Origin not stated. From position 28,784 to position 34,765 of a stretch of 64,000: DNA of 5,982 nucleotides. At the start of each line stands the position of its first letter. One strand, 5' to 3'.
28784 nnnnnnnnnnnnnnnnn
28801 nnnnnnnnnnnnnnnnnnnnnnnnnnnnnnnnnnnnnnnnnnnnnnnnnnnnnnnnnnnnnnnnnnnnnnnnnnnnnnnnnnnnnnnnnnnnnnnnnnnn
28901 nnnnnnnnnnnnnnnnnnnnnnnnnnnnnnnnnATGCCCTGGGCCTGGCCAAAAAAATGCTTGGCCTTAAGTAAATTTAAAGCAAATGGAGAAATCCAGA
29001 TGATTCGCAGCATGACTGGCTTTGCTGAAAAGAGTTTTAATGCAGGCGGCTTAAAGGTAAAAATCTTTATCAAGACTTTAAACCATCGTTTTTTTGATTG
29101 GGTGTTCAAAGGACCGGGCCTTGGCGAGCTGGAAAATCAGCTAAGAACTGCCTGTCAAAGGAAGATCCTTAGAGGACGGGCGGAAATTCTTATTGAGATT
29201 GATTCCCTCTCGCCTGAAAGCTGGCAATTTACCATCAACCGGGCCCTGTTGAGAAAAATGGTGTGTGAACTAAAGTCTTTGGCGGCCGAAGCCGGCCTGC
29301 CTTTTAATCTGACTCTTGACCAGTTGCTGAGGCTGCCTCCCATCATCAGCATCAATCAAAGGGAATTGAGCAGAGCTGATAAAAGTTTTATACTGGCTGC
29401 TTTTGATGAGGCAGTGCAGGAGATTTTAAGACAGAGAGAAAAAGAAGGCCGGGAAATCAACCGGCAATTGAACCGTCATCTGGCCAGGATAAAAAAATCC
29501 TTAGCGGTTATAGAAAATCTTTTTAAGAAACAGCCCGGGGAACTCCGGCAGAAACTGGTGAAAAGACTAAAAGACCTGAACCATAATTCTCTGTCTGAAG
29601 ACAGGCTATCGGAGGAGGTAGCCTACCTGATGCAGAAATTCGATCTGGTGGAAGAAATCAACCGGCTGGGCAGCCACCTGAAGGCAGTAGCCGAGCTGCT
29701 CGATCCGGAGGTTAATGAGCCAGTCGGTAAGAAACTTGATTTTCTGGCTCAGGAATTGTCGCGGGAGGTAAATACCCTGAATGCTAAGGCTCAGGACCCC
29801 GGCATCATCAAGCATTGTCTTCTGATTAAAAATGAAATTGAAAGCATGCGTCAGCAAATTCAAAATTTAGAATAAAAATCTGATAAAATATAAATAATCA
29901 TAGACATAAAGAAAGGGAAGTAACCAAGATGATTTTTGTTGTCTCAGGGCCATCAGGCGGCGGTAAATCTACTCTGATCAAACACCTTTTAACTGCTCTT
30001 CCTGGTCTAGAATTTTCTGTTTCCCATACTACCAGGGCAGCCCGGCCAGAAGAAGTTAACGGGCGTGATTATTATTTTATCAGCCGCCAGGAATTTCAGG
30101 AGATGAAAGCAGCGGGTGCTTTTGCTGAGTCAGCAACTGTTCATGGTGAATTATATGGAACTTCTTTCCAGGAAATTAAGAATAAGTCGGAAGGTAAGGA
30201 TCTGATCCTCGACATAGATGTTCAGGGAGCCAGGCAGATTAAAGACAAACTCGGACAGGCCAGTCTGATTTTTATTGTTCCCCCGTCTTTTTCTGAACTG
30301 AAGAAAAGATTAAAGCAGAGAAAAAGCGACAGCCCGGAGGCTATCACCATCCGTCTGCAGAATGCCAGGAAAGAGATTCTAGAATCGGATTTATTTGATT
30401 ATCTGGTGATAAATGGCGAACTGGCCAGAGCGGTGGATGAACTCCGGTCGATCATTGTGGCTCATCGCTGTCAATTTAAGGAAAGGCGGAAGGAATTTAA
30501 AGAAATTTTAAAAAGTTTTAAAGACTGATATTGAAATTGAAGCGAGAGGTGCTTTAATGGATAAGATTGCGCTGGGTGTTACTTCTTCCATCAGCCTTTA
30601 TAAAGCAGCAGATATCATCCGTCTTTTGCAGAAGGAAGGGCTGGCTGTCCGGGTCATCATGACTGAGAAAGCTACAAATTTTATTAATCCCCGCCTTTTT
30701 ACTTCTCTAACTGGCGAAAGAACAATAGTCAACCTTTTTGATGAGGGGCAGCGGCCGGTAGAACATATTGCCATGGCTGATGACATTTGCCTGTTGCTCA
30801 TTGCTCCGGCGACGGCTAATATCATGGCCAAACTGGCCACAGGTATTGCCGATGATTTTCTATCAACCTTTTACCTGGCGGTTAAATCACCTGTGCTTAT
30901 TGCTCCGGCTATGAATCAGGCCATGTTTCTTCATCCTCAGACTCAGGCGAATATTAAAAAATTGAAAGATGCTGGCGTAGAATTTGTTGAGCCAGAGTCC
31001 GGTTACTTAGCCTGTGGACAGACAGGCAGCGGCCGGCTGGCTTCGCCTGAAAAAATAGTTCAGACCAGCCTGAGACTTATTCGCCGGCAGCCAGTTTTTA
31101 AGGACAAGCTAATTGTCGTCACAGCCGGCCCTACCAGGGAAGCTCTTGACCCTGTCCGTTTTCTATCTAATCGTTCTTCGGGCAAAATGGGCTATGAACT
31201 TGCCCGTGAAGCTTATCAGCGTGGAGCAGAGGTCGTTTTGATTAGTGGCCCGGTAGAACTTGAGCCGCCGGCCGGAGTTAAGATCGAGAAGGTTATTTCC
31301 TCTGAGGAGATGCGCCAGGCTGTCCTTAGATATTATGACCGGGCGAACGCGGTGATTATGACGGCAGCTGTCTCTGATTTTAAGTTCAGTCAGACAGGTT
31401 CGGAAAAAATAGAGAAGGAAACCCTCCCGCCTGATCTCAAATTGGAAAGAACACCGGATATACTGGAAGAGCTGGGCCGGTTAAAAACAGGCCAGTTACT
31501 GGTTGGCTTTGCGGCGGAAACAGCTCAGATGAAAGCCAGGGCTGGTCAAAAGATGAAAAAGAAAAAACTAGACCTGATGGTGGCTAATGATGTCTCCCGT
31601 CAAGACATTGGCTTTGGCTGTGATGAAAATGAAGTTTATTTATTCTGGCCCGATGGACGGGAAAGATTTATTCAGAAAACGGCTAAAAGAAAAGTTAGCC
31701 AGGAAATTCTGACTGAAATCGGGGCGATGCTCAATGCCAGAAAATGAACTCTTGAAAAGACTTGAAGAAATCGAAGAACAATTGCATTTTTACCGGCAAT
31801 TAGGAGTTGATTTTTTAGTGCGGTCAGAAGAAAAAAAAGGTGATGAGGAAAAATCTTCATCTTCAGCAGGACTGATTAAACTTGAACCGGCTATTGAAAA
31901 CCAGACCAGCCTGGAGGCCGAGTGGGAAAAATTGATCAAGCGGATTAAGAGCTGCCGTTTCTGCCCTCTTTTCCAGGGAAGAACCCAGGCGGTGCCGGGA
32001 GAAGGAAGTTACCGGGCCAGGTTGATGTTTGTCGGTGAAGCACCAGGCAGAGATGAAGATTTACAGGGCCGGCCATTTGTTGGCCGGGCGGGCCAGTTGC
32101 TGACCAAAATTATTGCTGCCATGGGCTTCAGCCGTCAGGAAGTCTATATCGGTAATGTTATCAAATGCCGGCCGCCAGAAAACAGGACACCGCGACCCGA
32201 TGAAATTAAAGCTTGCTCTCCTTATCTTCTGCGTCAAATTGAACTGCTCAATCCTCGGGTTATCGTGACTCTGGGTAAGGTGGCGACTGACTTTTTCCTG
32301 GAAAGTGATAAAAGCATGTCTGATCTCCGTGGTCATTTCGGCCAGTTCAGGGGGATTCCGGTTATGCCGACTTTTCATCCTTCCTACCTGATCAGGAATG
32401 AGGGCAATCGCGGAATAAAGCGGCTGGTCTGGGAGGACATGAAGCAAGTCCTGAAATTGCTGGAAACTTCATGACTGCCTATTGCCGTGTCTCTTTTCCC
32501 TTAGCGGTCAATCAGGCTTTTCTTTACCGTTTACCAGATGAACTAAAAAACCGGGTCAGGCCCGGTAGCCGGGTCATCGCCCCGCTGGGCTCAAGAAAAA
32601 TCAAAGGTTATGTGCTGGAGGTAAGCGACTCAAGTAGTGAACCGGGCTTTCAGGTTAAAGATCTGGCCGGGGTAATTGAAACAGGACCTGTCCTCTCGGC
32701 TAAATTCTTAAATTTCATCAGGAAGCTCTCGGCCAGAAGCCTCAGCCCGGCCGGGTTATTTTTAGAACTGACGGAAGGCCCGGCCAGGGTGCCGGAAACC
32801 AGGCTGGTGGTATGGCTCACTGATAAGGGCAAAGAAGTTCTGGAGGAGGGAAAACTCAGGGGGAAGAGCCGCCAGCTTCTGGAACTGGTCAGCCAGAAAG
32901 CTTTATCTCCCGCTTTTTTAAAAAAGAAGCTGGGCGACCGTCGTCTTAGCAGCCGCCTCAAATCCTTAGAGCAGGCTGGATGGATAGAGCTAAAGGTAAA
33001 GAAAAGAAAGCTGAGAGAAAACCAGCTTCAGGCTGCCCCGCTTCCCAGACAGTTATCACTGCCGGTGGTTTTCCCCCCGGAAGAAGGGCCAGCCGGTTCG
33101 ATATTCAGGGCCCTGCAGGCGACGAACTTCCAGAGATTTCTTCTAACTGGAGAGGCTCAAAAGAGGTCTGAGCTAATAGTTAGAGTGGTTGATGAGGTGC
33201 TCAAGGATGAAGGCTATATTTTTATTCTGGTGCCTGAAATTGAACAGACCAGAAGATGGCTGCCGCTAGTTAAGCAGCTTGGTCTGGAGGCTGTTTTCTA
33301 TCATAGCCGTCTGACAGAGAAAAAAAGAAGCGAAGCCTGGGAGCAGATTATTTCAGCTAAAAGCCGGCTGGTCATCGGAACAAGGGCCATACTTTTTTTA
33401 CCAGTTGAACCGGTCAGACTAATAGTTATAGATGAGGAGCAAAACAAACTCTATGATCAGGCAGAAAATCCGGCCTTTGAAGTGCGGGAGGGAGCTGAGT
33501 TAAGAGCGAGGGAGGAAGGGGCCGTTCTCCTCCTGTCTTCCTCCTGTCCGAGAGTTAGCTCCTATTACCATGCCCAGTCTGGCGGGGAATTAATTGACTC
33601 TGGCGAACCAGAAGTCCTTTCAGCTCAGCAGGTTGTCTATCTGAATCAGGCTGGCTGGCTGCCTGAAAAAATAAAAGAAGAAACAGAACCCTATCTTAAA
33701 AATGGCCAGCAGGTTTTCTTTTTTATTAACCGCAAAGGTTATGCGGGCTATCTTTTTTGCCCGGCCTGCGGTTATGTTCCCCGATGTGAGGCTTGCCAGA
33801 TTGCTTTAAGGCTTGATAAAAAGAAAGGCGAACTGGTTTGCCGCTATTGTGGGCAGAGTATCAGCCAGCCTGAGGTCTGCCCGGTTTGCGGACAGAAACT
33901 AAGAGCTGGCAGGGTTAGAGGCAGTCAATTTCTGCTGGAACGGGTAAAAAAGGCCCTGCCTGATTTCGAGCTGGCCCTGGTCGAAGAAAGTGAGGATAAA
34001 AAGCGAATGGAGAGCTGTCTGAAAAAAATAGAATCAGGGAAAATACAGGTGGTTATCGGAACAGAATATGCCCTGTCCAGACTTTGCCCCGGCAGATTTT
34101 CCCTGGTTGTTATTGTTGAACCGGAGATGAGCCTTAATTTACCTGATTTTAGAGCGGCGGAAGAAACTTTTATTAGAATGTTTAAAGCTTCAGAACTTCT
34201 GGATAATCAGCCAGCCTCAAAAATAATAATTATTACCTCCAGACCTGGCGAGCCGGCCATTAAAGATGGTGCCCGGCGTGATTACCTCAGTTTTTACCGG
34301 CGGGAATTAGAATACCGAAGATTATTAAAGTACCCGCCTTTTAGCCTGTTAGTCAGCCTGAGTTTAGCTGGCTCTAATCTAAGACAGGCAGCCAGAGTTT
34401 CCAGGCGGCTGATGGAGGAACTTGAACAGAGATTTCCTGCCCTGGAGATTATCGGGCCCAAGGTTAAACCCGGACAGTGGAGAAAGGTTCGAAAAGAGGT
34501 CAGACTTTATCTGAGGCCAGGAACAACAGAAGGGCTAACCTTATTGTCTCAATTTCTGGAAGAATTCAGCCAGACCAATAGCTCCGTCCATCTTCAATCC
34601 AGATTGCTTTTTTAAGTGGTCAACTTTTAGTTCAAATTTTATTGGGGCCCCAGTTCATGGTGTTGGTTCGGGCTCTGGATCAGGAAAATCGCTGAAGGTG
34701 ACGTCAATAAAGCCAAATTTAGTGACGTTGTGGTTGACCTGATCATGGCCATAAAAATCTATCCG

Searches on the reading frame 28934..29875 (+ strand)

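Call 48: search_protein_families(library=pfam, proteins=[window:28934-29875:+], max_evalue=0.00001)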
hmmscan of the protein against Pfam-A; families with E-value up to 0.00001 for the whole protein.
window:28934-29875:+ (313 aa): 2 families
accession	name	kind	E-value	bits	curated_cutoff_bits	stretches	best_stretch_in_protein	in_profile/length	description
PF08340.16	YicC-like_C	-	1.5e-33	115.9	27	1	194-313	2-120/120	Endoribonuclease YicC-like, C-terminal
PF03755.18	YicC-like_N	-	6.1e-29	101.8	25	1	24-175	1-154/156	Endoribonuclease YicC-like, N-terminal region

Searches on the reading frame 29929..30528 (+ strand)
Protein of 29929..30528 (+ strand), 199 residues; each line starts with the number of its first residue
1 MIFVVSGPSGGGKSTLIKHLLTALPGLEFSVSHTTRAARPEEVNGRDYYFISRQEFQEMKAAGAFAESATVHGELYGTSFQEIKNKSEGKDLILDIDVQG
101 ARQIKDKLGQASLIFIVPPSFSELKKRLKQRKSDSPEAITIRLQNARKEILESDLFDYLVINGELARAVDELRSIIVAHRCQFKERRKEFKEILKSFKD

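Call 27: search_protein_families(library=pfam, proteins=[window:29929-30528:+], max_evalue=0.001)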
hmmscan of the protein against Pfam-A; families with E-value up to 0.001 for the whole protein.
window:29929-30528:+ (199 aa): 4 families
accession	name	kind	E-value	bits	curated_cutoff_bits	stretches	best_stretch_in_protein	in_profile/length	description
PF00625.27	Guanylate_kin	-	8.4e-46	156.4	25.2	1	3-177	5-180/182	Guanylate kinase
PF13476.12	AAA_23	-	0.00017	22.7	27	1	2-195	21-191/201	AAA domain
PF13671.12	AAA_33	-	0.00022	22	27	0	3-137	2-124/143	AAA domain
PF13238.12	AAA_18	-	0.00054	20.8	29.4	0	4-138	2-118/128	AAA domain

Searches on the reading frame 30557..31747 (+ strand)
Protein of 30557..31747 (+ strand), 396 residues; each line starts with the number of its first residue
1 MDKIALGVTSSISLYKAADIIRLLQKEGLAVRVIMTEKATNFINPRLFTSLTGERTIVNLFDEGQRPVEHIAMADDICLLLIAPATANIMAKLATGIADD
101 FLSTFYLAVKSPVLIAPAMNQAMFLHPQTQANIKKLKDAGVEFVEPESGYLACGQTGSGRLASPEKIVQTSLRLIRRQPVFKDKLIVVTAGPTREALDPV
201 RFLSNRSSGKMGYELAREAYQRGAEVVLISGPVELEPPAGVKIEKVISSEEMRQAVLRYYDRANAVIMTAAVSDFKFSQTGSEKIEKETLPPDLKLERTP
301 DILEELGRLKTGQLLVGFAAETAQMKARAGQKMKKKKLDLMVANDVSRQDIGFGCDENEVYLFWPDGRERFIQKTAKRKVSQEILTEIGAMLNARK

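Call 48: search_protein_families(library=pfam, proteins=[window:30557-31747:+], max_evalue=0.00001)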
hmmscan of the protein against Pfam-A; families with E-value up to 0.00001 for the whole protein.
window:30557-31747:+ (396 aa): 2 families
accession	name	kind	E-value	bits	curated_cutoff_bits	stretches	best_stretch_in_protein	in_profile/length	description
PF04127.22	DFP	-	1.4e-68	230.8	22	1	182-362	2-185/186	DNA/pantothenate metabolism flavoprotein C-terminal domain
PF02441.25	Flavoprotein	-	2.8e-31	108.8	22.7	1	3-173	2-160/162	Flavoprotein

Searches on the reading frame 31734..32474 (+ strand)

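Call 48: search_protein_families(library=pfam, proteins=[window:31734-32474:+], max_evalue=0.00001)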
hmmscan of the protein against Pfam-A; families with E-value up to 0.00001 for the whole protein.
window:31734-32474:+ (246 aa): 1 family
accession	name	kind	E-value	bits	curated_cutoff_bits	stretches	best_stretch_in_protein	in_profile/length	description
PF03167.25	UDG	-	8.6e-43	146.2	24.3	1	88-237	1-141/141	Uracil DNA glycosylase superfamily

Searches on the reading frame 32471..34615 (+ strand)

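Call 48: search_protein_families(library=pfam, proteins=[window:32471-34615:+], max_evalue=0.00001)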
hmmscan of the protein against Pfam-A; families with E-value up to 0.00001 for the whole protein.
window:32471-34615:+ (714 aa): 1 family
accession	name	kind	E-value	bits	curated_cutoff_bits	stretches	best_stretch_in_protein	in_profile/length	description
PF17764.6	PriA_3primeBD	-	1.3e-17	63.9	22.7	1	6-99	1-92/96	3'DNA-binding domain (3'BD)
